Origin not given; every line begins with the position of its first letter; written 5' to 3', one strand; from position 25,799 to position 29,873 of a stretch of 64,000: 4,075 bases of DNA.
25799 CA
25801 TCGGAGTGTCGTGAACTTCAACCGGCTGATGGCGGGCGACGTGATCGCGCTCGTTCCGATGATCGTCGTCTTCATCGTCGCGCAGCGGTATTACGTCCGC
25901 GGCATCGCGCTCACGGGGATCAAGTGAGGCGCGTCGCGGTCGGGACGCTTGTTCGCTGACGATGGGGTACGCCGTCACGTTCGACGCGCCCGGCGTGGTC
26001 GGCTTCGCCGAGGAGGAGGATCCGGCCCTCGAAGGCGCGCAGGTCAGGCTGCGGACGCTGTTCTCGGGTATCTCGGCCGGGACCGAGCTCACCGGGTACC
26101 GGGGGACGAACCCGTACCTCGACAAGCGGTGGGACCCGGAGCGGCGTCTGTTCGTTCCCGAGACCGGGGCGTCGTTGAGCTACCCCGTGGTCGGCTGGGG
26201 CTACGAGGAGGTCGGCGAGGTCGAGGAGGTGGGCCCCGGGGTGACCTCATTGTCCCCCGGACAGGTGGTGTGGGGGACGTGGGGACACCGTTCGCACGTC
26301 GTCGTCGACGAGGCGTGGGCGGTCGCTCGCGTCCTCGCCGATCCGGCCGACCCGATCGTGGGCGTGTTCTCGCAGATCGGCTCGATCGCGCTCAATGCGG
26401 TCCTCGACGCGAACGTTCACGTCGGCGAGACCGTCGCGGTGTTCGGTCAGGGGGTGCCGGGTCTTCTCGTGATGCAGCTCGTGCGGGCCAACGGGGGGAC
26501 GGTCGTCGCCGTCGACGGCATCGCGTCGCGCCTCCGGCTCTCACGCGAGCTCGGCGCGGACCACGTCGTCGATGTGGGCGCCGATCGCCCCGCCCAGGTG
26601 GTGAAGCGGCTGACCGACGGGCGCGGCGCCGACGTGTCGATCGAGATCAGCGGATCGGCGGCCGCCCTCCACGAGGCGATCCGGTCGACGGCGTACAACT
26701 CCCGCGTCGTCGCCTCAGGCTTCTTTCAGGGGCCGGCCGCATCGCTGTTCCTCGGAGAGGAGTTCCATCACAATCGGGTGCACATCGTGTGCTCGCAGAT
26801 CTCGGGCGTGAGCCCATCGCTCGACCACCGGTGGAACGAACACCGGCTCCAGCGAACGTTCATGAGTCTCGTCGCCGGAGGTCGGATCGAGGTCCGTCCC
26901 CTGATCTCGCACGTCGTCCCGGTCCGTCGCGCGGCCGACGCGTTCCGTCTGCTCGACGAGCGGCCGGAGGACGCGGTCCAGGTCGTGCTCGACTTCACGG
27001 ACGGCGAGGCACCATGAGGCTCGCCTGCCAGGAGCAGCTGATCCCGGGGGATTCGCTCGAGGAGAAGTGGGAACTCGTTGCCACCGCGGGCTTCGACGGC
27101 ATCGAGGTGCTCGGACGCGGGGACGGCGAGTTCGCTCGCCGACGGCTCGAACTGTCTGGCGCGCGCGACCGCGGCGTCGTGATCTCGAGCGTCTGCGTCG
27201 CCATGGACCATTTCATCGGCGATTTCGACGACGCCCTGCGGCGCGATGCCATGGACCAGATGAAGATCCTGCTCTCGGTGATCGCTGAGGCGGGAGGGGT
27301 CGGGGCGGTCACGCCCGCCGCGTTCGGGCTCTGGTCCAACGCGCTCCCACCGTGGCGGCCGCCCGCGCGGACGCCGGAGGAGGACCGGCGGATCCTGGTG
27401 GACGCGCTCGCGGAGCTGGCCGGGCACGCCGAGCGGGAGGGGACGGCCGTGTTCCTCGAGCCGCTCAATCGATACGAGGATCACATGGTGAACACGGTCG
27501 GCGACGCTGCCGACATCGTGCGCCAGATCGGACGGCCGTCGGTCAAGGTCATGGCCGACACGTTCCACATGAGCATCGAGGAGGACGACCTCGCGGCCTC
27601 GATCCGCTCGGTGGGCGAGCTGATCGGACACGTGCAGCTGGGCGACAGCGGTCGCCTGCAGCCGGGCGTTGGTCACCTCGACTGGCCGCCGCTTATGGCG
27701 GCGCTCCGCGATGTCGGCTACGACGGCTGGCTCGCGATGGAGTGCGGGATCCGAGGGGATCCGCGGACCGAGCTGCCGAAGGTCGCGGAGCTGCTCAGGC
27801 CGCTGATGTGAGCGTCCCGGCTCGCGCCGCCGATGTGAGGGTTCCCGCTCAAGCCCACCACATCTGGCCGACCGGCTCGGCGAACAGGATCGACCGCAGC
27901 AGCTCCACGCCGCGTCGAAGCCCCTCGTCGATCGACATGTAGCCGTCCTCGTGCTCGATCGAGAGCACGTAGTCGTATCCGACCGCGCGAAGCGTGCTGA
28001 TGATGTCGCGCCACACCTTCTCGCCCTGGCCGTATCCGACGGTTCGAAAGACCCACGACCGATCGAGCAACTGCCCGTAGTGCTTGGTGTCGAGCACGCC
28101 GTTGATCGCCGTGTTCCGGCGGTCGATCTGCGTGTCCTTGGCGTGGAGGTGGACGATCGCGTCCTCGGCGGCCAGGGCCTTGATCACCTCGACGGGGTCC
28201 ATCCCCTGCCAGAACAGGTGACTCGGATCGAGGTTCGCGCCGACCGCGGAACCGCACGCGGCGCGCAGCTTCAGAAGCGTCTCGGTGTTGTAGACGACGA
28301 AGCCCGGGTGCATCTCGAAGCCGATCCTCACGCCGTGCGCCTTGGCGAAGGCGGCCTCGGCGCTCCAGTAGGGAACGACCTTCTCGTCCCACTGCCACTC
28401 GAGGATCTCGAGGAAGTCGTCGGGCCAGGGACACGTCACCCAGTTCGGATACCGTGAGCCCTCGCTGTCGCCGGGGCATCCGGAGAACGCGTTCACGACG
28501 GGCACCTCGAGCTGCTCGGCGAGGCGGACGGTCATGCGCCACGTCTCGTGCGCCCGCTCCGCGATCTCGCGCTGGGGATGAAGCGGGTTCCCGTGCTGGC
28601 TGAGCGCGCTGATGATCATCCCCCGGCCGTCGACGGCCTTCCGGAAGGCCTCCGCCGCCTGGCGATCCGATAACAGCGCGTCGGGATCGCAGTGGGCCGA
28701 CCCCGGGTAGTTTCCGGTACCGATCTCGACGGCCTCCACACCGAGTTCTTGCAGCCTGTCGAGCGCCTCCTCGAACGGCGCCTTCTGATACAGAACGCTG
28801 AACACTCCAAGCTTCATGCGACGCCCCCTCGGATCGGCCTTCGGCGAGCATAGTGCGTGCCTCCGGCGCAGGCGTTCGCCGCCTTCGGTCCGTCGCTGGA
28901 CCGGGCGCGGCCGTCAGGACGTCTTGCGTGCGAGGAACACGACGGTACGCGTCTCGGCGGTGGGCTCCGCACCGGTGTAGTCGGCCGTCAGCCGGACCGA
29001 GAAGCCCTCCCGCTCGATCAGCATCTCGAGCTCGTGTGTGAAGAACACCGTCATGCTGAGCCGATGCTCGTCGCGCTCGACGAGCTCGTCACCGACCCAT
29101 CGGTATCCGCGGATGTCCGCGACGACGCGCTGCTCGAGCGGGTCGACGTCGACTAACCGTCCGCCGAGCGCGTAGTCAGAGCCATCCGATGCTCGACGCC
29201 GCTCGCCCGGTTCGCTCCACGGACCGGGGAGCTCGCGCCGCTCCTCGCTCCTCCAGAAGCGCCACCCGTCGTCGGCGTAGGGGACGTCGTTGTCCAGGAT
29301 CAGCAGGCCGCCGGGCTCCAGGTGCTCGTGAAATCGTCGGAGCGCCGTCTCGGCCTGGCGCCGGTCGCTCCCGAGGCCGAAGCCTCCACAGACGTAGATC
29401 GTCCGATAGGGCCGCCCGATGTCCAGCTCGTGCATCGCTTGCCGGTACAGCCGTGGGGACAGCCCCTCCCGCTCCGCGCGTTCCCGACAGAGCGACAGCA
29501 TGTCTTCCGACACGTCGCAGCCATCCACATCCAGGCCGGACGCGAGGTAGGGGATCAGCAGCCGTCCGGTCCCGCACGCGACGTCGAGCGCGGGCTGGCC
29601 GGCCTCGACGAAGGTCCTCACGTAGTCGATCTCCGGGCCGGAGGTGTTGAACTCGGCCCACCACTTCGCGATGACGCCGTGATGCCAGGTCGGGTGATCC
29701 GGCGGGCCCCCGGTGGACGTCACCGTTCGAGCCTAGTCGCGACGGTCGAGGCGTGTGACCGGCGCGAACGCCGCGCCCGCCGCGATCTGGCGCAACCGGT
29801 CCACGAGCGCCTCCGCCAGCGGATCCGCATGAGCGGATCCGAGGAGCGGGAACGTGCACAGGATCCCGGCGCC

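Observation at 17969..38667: About 20.5-kb carbohydrate-utilisation block bracketed by direct repeats of the tRNA-Arg(CCT) 3' end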

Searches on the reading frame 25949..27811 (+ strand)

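Call 15: search_protein_families(library=pfam, proteins=[window:25949-27811:+], max_evalue=0.001)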
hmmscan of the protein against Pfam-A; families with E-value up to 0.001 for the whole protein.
window:25949-27811:+ (620 aa): 1 family
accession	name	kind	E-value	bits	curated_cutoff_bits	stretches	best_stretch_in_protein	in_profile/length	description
PF01261.30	AP_endonuc_2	-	4.3e-39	135.2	31.1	1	375-617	2-247/249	Xylose isomerase-like TIM barrel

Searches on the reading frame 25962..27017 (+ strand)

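Call 15: search_protein_families(library=pfam, proteins=[window:25962-27017:+], max_evalue=0.001)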
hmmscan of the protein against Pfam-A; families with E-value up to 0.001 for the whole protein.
window:25962-27017:+ (351 aa): 3 families
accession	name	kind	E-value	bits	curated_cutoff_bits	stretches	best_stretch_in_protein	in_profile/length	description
PF00107.32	ADH_zinc_N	-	1.8e-21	76.9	31.8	1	167-279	3-113/129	Zinc-binding dehydrogenase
PF13602.12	ADH_zinc_N_2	-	2.6e-07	32.1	27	1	197-333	1-125/134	Zinc-binding dehydrogenase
PF08240.17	ADH_N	-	0.00071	20.2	23.5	0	72-107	30-64/104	Alcohol dehydrogenase GroES-like domain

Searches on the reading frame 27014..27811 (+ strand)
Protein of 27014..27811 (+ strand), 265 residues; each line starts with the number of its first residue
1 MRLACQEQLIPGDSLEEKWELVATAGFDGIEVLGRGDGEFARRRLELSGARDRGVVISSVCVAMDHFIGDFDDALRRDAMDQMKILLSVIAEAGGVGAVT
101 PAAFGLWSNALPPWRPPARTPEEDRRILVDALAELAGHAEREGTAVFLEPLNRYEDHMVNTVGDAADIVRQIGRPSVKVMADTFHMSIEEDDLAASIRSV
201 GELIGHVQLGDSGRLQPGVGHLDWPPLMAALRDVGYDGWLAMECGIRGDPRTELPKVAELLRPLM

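Call 75: search_protein_families(library=ncbifam, proteins=[window:27014-27811:+], max_evalue=0.00001)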
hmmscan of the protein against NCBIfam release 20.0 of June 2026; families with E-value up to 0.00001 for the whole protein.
window:27014-27811:+ (265 aa): 9 families
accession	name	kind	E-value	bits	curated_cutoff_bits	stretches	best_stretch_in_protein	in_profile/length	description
NF041099.2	keto_glucon_epim_IolO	equivalog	1.5e-38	132.7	300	1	119-245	121-247/269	5-keto-L-gluconate epimerase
NF051856.1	PsicseEpim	equivalog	1.4e-36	126.8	300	1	22-244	25-245/287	D-psicose 3-epimerase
TIGR03234.1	OH-pyruv-isom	equivalog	1.2e-25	90.4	353.45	1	113-244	106-240/254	hydroxypyruvate isomerase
NF043033.1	OxoTetrIsom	equivalog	2.3e-20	73.4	325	1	122-249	112-242/251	2-oxo-tetronate isomerase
NF007360.0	PRK09856.1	equivalog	1e-11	44.9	305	1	72-243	81-247/276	fructoselysine 3-epimerase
NF007444.0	PRK09997.1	equivalog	1.3e-11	44.5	465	1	122-243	116-240/258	hydroxypyruvate isomerase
NF042435.1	DhshikDhtase_QuiC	equivalog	2.1e-09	36.4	1200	1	124-226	109-222/635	3-dehydroshikimate dehydratase QuiC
NF007441.0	PRK09989.1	equivalog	7.5e-09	35.7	412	1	125-248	119-245/258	HPr family phosphocarrier protein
TIGR04379.1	myo_inos_iolE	equivalog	1.9e-07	30.9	290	0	217-244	239-266/290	myo-inosose-2 dehydratase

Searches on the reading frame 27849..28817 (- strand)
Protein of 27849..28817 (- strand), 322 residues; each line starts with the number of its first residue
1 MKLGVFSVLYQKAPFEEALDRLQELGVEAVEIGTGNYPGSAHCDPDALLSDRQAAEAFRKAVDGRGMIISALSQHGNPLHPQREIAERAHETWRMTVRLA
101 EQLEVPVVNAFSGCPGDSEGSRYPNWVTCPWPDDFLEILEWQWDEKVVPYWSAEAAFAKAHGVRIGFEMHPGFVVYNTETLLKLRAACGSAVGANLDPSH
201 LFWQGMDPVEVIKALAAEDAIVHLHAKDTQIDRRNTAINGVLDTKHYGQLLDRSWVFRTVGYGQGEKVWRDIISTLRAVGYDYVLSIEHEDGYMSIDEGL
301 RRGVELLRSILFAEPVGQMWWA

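Call 15: search_protein_families(library=pfam, proteins=[window:27849-28817:-], max_evalue=0.001)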
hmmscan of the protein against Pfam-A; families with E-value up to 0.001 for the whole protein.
window:27849-28817:- (322 aa): 1 family
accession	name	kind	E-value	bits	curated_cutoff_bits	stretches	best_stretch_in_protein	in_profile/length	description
PF01261.30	AP_endonuc_2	-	3.4e-33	115.8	31.1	1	19-309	1-248/249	Xylose isomerase-like TIM barrel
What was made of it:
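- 27849..29723 (-): SAM methyltransferase (28914-29723) and xylose-isomerase-like TIM barrel b (27849-28817). Pfam (call 15).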

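Call 54: find_related_loci(query=window:27849-28817:-, collection=metagenome_contigs, flank=10000)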
Query window:27849-28817:- (322 aa) in metagenome_contigs; peptide patterns used: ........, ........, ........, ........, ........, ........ (x = any residue, [..] = any of these).
600 stretches matched a pattern (row limit reached: there are more); 576 encode a relative of the query (tblastn E <= 1e-3); the best 80 are kept; 80 distinct loci.
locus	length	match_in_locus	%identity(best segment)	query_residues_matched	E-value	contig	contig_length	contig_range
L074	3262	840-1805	86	1-322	0e+0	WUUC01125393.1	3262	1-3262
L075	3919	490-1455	80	1-322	0e+0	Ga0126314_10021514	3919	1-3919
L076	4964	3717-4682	68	1-322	1e-156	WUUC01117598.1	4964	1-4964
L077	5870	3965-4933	67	1-322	1e-152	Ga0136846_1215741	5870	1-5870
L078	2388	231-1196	70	1-322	8e-162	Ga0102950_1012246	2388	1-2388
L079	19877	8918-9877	63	1-322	1e-144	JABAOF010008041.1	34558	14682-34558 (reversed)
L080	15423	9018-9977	63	1-322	1e-144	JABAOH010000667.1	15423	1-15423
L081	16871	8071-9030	66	1-322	6e-143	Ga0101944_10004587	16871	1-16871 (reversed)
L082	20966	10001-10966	61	1-322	7e-141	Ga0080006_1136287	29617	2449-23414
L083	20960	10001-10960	64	1-322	2e-140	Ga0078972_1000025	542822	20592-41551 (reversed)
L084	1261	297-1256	62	1-322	1e-152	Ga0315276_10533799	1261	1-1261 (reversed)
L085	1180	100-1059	64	1-322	2e-152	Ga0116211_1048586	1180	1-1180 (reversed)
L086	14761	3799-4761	60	1-322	4e-138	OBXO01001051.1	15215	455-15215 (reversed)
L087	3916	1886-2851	59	1-322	2e-141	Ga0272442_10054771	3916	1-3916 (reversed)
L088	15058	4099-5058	59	1-322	7e-138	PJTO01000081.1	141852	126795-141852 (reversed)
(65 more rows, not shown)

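Call 75: search_protein_families(library=ncbifam, proteins=[window:27849-28817:-], max_evalue=0.00001)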
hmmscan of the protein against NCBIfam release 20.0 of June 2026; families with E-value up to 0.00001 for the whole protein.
window:27849-28817:- (322 aa): 1 family
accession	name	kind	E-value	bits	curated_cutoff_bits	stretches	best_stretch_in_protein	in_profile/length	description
TIGR04379.1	myo_inos_iolE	equivalog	2.2e-09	37.3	290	1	151-290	135-267/290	myo-inosose-2 dehydratase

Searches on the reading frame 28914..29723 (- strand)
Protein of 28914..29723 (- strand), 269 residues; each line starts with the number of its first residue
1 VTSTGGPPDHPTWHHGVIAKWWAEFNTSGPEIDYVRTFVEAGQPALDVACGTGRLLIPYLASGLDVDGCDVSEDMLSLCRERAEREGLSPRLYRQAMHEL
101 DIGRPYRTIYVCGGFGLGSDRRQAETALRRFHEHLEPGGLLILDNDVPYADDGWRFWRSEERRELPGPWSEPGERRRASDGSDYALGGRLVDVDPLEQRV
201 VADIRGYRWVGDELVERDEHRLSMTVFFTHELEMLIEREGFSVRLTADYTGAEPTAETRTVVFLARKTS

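Call 15: search_protein_families(library=pfam, proteins=[window:28914-29723:-], max_evalue=0.001)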
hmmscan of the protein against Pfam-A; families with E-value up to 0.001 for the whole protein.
window:28914-29723:- (269 aa): 6 families
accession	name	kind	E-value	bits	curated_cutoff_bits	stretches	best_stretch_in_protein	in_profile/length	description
PF13649.12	Methyltransf_25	-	8.9e-15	55.6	27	1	46-139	2-97/97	Methyltransferase domain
PF08242.18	Methyltransf_12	-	1.8e-10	41.9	30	1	46-141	1-98/98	Methyltransferase domain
PF08241.18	Methyltransf_11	-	2.9e-08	34.7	21.2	1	46-143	1-95/95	Methyltransferase domain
PF01209.24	Ubie_methyltran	-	8.1e-07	29.1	20.1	1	39-142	45-150/233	ubiE/COQ5 methyltransferase family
PF13847.12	Methyltransf_31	-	1.1e-05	25.6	27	1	42-91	4-57/145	Methyltransferase domain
PF13489.12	Methyltransf_23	-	4e-05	23.9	27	1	41-159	22-134/164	Methyltransferase domain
